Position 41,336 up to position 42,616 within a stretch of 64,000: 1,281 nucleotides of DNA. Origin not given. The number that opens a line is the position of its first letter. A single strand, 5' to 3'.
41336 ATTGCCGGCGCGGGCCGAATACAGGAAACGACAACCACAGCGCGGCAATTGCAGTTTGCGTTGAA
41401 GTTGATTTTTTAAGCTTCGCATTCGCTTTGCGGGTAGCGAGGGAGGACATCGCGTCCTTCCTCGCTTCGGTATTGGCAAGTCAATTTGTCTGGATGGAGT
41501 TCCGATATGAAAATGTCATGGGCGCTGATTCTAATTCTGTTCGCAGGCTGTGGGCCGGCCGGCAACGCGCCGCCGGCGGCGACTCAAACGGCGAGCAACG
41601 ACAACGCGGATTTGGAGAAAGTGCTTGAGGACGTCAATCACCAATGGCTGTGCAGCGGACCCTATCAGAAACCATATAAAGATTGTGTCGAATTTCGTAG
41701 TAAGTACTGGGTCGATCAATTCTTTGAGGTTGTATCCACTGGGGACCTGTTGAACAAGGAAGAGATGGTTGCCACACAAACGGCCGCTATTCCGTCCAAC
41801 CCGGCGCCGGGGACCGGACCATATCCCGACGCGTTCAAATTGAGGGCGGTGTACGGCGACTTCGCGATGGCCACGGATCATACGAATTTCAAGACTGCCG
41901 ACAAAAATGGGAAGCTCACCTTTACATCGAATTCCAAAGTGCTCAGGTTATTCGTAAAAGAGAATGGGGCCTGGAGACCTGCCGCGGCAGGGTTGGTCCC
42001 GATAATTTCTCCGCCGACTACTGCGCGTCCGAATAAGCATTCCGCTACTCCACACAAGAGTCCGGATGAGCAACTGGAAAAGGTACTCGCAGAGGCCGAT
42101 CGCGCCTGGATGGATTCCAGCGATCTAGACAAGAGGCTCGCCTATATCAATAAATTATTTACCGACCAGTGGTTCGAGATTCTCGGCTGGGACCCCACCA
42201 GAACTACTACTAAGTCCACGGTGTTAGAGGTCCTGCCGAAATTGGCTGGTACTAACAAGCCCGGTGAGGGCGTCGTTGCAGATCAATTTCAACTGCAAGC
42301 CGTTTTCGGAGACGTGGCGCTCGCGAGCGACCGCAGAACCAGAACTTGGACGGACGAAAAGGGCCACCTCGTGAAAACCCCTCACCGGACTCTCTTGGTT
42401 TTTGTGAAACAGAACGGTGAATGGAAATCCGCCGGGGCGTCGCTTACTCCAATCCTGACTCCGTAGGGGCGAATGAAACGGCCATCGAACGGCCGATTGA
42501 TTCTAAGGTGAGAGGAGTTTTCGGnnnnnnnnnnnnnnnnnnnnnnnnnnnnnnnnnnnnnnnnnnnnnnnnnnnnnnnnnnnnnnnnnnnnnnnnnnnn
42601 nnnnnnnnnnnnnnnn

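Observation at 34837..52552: Expansion of one secreted NTF2-like (DUF4440-type) domain inside a TonB-receptor/hydrolase locus: candidate uncharacterised uptake-and-transformation system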

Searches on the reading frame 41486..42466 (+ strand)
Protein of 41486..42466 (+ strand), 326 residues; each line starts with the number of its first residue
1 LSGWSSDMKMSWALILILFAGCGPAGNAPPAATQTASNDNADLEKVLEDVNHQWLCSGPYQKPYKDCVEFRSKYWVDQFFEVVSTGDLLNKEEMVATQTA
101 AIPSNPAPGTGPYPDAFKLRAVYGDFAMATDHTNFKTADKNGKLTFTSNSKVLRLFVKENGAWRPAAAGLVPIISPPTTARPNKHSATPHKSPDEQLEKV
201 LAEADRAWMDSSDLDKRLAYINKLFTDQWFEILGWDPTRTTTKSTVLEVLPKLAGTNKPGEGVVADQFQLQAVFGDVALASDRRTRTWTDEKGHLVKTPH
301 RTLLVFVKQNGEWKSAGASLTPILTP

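Call 4: search_protein_families(library=pfam, max_evalue=1, proteins=[window:41486-42466:+])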
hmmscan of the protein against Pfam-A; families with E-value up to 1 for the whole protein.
window:41486-42466:+ (326 aa): 4 families
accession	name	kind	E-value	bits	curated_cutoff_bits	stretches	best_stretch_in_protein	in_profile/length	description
PF14534.12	DUF4440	-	1.2e-10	42.2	25.2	2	72-164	21-106/107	Domain of unknown function (DUF4440)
PF13474.12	SnoaL_3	-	0.00047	20.9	22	1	234-314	32-110/121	SnoaL-like domain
PF08332.16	CaMKII_AD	-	0.037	14.6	22.1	0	274-314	77-118/128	Calcium/calmodulin dependent protein kinase II association domain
PF18098.6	RPN5_C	-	0.042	14.4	22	1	82-96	18-32/33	26S proteasome regulatory subunit RPN5 C-terminal domain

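Call 6: search_protein_families(library=ncbifam, max_evalue=0.01, proteins=[window:41486-42466:+])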
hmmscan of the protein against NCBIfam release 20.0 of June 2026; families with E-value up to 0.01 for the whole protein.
window:41486-42466:+ (326 aa): 0 families

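Call 71: find_homologous_proteins(query=window:41507-42466:+)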
Query window:41507-42466:+ (319 aa): 344 proteins with E <= 0.001 among 5672 candidates; the best 120 are listed.
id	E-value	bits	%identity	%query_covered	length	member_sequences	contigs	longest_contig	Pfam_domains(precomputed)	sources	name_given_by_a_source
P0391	1.4e-192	657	90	100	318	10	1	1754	PF14534.13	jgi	-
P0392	3.2e-190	649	89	100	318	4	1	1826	PF14534.13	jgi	jgi:ketosteroid isomerase-like protein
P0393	7.2e-189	645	89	100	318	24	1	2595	PF14534.13,PF13474.13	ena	-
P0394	9.8e-189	645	89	100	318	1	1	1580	PF14534.13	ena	-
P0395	3.1e-188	643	90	98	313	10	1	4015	PF14534.13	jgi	-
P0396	4.5e-186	636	87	100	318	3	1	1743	PF14534.13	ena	-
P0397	7.9e-186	635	86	100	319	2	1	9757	PF14534.13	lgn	-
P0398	1.9e-185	634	87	100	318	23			PF14534.13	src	-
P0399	1.0e-183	628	86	100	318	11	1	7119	PF14534.13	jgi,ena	-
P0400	3.8e-180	616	83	100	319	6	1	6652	PF14534.13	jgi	jgi:ketosteroid isomerase-like protein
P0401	2.7e-179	614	84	100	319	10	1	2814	PF14534.13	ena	-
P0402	1.6e-178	611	84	100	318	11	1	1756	PF14534.13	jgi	jgi:hypothetical protein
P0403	8.3e-178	609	91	91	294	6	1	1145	PF14534.13,PF13474.13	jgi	jgi:ketosteroid isomerase-like protein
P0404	1.3e-174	598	93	88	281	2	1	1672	PF14534.13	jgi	jgi:ketosteroid isomerase-like protein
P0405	2.8e-174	597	84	97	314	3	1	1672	PF14534.13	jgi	-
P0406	4.8e-174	596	90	90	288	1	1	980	PF14534.13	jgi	jgi:ketosteroid isomerase-like protein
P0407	1.8e-172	591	81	100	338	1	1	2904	PF14534.13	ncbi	-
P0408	4.8e-168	577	80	99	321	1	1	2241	PF14534.13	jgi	jgi:ketosteroid isomerase-like protein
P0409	1.3e-164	565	77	99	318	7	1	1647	PF14534.13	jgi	jgi:ketosteroid isomerase-like protein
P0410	3.3e-162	557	77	100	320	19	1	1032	PF14534.13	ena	-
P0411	3.9e-161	554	77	100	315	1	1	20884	PF14534.13,PF13474.13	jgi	jgi:ketosteroid isomerase-like protein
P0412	5.0e-160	550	76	100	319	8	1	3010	PF14534.13,PF13474.13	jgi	jgi:ketosteroid isomerase-like protein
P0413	3.7e-156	538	74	100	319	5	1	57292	PF14534.13,PF13474.13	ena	-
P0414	6.0e-153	527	72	100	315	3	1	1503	PF14534.13,PF13474.13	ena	-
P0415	1.0e-152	526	72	100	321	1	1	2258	PF14534.13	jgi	jgi:ketosteroid isomerase-like protein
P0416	2.1e-152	525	73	100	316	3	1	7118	PF14534.13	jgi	jgi:ketosteroid isomerase-like protein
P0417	7.0e-152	524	71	100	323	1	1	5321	PF14534.13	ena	-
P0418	5.7e-151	521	73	99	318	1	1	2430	PF14534.13,PF13474.13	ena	-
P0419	7.0e-151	520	71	100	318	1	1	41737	PF14534.13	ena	-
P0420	6.7e-150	517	71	100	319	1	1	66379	PF14534.13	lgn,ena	-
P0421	7.2e-150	517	71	100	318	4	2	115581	PF14534.13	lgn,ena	-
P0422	1.0e-149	516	72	100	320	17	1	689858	PF14534.13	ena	-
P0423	1.5e-149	516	73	99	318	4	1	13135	PF14534.13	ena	-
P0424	1.5e-149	516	73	99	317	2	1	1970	PF14534.13,PF13474.13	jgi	jgi:ketosteroid isomerase-like protein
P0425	1.8e-149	516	71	100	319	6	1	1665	PF14534.13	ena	-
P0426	7.1e-149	514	75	89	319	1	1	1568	PF14534.13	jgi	jgi:ketosteroid isomerase-like protein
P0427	4.3e-148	511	69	100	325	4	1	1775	PF14534.13,PF13474.13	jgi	-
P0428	7.7e-148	510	71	100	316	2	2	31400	PF14534.13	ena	-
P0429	7.5e-147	507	70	100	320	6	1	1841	PF14534.13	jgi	jgi:ketosteroid isomerase-like protein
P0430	1.8e-146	506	69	100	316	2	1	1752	PF14534.13,PF13474.13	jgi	jgi:ketosteroid isomerase-like protein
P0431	2.4e-146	505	72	99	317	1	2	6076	PF14534.13,PF13474.13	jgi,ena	-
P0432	1.3e-144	500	69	99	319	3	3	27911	PF14534.13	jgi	jgi:ketosteroid isomerase-like protein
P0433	6.1e-144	497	70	100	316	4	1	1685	PF14534.13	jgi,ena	-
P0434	1.2e-142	493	68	100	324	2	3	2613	PF14534.13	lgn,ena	-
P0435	1.6e-142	493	69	100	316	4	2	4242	PF14534.13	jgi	jgi:ketosteroid isomerase-like protein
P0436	5.4e-142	491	68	100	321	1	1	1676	PF14534.13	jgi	jgi:hypothetical protein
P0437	7.4e-142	491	69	100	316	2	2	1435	PF14534.13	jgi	jgi:ketosteroid isomerase-like protein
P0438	7.7e-142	491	68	100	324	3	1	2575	PF14534.13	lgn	-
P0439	4.9e-141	488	74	91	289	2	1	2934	PF14534.13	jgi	-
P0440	5.7e-141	488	69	100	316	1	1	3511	PF14534.13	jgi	jgi:hypothetical protein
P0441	1.2e-140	487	69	100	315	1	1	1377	PF14534.13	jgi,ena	-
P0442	4.2e-140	485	67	100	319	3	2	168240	PF14534.13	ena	-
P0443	4.4e-140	485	68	98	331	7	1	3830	PF14534.13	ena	-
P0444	4.0e-139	482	67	98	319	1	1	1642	PF14534.13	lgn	-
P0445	2.5e-138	479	68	100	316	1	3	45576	PF14534.13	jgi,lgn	jgi:hypothetical protein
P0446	1.9e-137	476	67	100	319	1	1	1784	PF14534.13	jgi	jgi:ketosteroid isomerase-like protein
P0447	4.6e-137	475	67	100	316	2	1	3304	PF14534.13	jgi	jgi:ketosteroid isomerase-like protein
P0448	1.6e-136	473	65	100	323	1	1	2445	PF14534.13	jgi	jgi:hypothetical protein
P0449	5.2e-135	468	65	99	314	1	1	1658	PF14534.13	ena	-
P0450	9.0e-134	464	64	99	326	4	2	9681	PF14534.13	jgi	-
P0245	3.7e-132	459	91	70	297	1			PF14534.13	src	-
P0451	1.4e-131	457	65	97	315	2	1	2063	PF14534.13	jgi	-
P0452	1.1e-129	451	63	99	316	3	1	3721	PF14534.13,PF13474.13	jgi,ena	-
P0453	8.5e-128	444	65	97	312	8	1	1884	PF14534.13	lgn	-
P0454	2.0e-125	437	66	92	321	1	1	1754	PF14534.13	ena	-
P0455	4.3e-122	426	68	89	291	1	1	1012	PF14534.13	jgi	-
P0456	3.2e-121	423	80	76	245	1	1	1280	PF14534.13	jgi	jgi:ketosteroid isomerase-like protein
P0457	9.1e-120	418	73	81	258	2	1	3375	PF14534.13,PF13474.13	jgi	jgi:ketosteroid isomerase-like protein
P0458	6.9e-111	389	58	98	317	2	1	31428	PF14534.13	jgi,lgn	jgi:ketosteroid isomerase-like protein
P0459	4.8e-110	386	56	97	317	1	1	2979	PF14534.13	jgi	jgi:ketosteroid isomerase-like protein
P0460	3.5e-109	383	60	90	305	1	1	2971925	PF14534.13,PF13474.13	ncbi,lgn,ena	-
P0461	1.5e-108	381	62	90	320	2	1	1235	PF14534.13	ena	-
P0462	2.3e-107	377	58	98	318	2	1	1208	PF14534.13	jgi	jgi:ketosteroid isomerase-like protein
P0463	2.5e-107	377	60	89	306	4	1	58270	PF14534.13,PF13474.13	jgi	jgi:ketosteroid isomerase-like protein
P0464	4.0e-107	376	57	97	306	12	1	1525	PF14534.13,PF13474.13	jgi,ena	jgi:ketosteroid isomerase-like protein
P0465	9.3e-107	375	60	88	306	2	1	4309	PF14534.13,PF13474.13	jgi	jgi:ketosteroid isomerase-like protein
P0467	3.3e-105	370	55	100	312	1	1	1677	PF14534.13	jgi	jgi:hypothetical protein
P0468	8.4e-105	369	61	88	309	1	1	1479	PF14534.13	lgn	-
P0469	1.8e-104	368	60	88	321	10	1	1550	PF14534.13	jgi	jgi:ketosteroid isomerase-like protein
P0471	5.4e-104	366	57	93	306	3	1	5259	PF14534.13,PF13474.13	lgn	-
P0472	8.8e-103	362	56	98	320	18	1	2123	PF14534.13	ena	-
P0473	9.5e-103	362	55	100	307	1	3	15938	PF14534.13,PF13474.13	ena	-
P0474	1.9e-102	361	59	90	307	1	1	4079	PF14534.13,PF13474.13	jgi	jgi:ketosteroid isomerase-like protein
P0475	6.6e-102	359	57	93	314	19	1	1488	PF14534.13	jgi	jgi:hypothetical protein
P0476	7.0e-102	359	59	90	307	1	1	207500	PF14534.13,PF13474.13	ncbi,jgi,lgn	jgi:ketosteroid isomerase-like protein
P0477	7.3e-102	359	58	90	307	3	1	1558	PF14534.13,PF13474.13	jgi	jgi:ketosteroid isomerase-like protein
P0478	9.7e-102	359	58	88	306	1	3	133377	PF14534.13,PF13474.13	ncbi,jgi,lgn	jgi:ketosteroid isomerase-like protein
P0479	1.0e-101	359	59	89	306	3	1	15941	PF14534.13,PF13474.13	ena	-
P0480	1.3e-101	358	58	89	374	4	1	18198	PF14534.13,PF13474.13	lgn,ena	-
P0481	1.3e-101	358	58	90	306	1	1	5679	PF14534.13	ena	-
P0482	2.4e-101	357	58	90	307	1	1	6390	PF14534.13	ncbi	-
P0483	2.6e-101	357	57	93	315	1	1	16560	PF14534.13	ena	-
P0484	4.3e-101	357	58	89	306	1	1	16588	PF14534.13,PF13474.13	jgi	jgi:ketosteroid isomerase-like protein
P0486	7.4e-101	356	55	99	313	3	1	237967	PF14534.13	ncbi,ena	-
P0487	1.7e-100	355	56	98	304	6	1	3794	PF14534.13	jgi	jgi:hypothetical protein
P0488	3.7e-100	354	56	91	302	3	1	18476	PF14534.13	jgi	jgi:hypothetical protein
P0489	1.7e-99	351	58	88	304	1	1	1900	PF14534.13,PF13474.13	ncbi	-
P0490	2.0e-99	351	56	93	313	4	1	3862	PF14534.13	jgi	jgi:hypothetical protein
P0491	3.5e-99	350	56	92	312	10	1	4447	PF14534.13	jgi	-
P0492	4.8e-99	350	58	89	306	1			PF14534.13,PF13474.13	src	-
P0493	6.1e-99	350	57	88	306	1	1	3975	PF14534.13,PF13474.13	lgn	-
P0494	1.3e-98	349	57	90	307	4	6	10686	PF14534.13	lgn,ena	-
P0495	1.4e-98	348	54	93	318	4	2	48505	PF14534.13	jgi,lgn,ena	-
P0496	2.6e-98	348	54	97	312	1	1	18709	PF14534.13,PF13474.13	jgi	jgi:ketosteroid isomerase-like protein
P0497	3.5e-98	347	56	89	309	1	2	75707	PF14534.13,PF13474.13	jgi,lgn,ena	-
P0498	4.1e-98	347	56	98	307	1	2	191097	PF14534.13,PF13474.13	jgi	jgi:ketosteroid isomerase-like protein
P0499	4.2e-98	347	54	97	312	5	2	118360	PF14534.13,PF13474.13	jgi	jgi:ketosteroid isomerase-like protein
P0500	5.7e-98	346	57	90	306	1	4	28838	PF14534.13,PF13474.13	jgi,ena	jgi:ketosteroid isomerase-like protein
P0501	5.9e-98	346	56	92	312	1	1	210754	PF14534.13,PF13474.13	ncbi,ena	-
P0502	6.5e-98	346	53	98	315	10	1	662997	PF14534.13,PF13474.13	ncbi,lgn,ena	-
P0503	6.5e-98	346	56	93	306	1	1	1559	PF14534.13,PF13474.13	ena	-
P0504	6.7e-98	346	58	88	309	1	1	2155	PF14534.13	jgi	jgi:ketosteroid isomerase-like protein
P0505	1.1e-97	346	55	91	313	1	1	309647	PF14534.13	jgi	jgi:hypothetical protein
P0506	1.2e-97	345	54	93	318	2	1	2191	PF14534.13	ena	-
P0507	2.2e-97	344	57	91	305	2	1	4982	PF14534.13,PF13474.13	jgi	jgi:ketosteroid isomerase-like protein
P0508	2.3e-97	344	53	99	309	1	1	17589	PF14534.13,PF13474.13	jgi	jgi:ketosteroid isomerase-like protein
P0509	2.5e-97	344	56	93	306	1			PF14534.13,PF13474.13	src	-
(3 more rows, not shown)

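Call 75: find_encoding_contigs(protein=P0442, flank=10000, max_places=1)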
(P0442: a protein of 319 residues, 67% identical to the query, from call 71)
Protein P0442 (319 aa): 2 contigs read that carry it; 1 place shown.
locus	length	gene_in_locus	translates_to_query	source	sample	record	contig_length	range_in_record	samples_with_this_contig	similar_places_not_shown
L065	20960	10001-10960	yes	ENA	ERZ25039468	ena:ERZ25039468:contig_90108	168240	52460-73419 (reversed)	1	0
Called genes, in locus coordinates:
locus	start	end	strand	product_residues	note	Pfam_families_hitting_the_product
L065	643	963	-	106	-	-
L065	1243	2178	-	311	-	-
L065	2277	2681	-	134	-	PF19649:DUF6152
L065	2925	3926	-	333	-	PF01569:PAP2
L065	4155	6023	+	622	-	PF00486:Trans_reg_C, PF13428:TPR_14 (faint), PF00515:TPR_1 (faint), PF07719:TPR_2 (faint), PF13414:TPR_11 (faint), PF13431:TPR_17 (faint), PF13432:TPR_16 (faint), PF14559:TPR_19 (faint), +1 more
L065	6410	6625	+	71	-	-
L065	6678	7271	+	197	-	PF07715:Plug, PF25183:OMP_b-brl_4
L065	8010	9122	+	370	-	PF00593:TonB_dep_Rec_b-barrel, PF25183:OMP_b-brl_4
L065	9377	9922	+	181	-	PF25183:OMP_b-brl_4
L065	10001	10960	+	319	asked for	PF14534:DUF4440 (faint)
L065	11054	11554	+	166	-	PF14534:DUF4440 (weak)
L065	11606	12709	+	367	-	PF08450:SGL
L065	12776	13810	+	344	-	PF01731:Arylesterase (faint), PF08450:SGL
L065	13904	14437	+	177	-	-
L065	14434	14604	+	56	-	-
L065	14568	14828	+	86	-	-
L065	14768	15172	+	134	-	-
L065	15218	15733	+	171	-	-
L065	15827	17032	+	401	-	-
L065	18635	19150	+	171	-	PF00665:rve, PF13683:rve_3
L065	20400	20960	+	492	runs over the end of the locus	-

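Call 76: find_encoding_contigs(protein=P0421, flank=10000, max_places=1)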
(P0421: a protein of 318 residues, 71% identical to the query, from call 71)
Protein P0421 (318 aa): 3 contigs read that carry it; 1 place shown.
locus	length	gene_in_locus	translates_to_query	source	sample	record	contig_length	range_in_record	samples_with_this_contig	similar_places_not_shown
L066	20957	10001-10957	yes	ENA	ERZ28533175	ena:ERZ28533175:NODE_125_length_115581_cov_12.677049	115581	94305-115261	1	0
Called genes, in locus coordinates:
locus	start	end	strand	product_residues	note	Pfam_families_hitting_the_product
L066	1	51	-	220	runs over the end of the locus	PF01914:MarC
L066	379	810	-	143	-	PF12680:SnoaL_2 (weak)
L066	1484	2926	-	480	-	PF13795:HupE_UreJ_2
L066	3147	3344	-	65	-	-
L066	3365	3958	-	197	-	-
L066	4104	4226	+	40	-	-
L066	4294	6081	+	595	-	PF00486:Trans_reg_C, PF13428:TPR_14 (faint), PF13432:TPR_16 (faint), PF07719:TPR_2 (faint), PF13414:TPR_11 (faint), PF13431:TPR_17 (faint), PF13174:TPR_6 (faint), PF13181:TPR_8 (faint), +1 more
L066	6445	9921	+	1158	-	PF13620:CarboxypepD_reg, PF13715:CarbopepD_reg_2 (weak), PF17210:SdrD_B (faint), PF07715:Plug (weak), PF25183:OMP_b-brl_4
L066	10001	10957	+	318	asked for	PF14534:DUF4440 (faint)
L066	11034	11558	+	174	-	PF14534:DUF4440 (weak)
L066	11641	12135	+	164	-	PF14534:DUF4440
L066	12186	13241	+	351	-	PF08450:SGL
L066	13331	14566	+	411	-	PF01436:NHL (faint), PF06739:SBBP (faint)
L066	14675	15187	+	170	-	PF14534:DUF4440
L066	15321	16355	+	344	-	PF01731:Arylesterase (faint), PF08450:SGL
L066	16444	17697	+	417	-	PF06739:SBBP (faint), PF17170:DUF5128 (faint), PF01436:NHL (weak)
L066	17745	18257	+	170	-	-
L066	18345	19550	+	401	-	-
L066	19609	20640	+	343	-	PF00753:Lactamase_B, PF23023:Anti-Pycsar_Apyc1 (weak)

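Call 77: find_encoding_contigs(protein=P0413, flank=10000, max_places=1)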
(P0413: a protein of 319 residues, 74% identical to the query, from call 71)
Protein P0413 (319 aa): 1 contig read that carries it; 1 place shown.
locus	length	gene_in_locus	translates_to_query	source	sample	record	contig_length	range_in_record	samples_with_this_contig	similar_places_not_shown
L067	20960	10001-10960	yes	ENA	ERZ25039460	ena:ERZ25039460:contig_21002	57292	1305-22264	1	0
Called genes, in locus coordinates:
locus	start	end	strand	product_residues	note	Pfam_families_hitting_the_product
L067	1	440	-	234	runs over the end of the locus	-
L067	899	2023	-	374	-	-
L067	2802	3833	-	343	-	PF00753:Lactamase_B, PF23023:Anti-Pycsar_Apyc1 (weak)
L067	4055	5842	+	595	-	PF00486:Trans_reg_C, PF13428:TPR_14 (faint), PF13414:TPR_11 (faint), PF14559:TPR_19 (faint), PF00515:TPR_1 (faint), PF07719:TPR_2 (faint), PF21033:RMD1-3 (faint), PF13431:TPR_17 (faint), +2 more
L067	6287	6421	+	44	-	-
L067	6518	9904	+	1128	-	PF13620:CarboxypepD_reg, PF07715:Plug (weak), PF25183:OMP_b-brl_4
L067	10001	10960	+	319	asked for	PF14534:DUF4440 (faint), PF13474:SnoaL_3 (faint)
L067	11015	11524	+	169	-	PF14534:DUF4440 (weak)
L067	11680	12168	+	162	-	PF14534:DUF4440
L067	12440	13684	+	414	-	PF01436:NHL (faint), PF06739:SBBP (faint)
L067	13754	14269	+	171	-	PF14534:DUF4440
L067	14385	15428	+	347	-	PF08450:SGL, PF01731:Arylesterase (faint)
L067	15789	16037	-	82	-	-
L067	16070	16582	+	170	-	-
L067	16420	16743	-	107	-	-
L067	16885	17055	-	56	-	-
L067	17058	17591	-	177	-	PF06516:NUP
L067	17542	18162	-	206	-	PF06516:NUP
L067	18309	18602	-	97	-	-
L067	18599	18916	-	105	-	-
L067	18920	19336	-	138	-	PF25183:OMP_b-brl_4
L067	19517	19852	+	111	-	PF13630:SdpI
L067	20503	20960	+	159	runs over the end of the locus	PF00034:Cytochrom_C, PF13442:Cytochrome_CBB3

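Call 79: predict_structure(alignment_id=A3)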
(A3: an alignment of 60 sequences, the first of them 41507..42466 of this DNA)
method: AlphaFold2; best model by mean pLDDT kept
length: 319 residues; sequences in the alignment: 60
mean_pLDDT: 86.6   pTM: 0.85
mean pLDDT of the five models: 86.6, 86.3, 86.1, 84.9, 84.4
residues with pLDDT >= 90: 222; 70-90: 51; 50-70: 22; < 50: 24
segments of 3 or more residues with pLDDT < 50: 1-22
pLDDT, mean of each block of 10 residues (from residue 1): 42 36 50 87 97 93 95 94 93 88 93 96 96 90 98 97 91 54 88 93 84 95 95 94 85 85 97 95 92 96 96 85
secondary structure, 60 per line:
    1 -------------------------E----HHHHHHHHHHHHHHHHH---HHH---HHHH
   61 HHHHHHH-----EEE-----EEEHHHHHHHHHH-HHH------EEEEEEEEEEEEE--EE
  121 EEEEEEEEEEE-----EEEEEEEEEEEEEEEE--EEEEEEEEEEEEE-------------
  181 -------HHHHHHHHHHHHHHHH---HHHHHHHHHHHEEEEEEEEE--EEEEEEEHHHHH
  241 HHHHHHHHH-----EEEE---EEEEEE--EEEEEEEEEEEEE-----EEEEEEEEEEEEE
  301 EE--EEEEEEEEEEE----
elements in order: H31-47 H57-67 E73-75 E81-83 H84-93 E104-116 E119-131 E137-152 E155-167 H188-203 H207-217 E218-226 E229-235 H236-249 E255-258 E262-267 E270-282 E288-302 E305-315
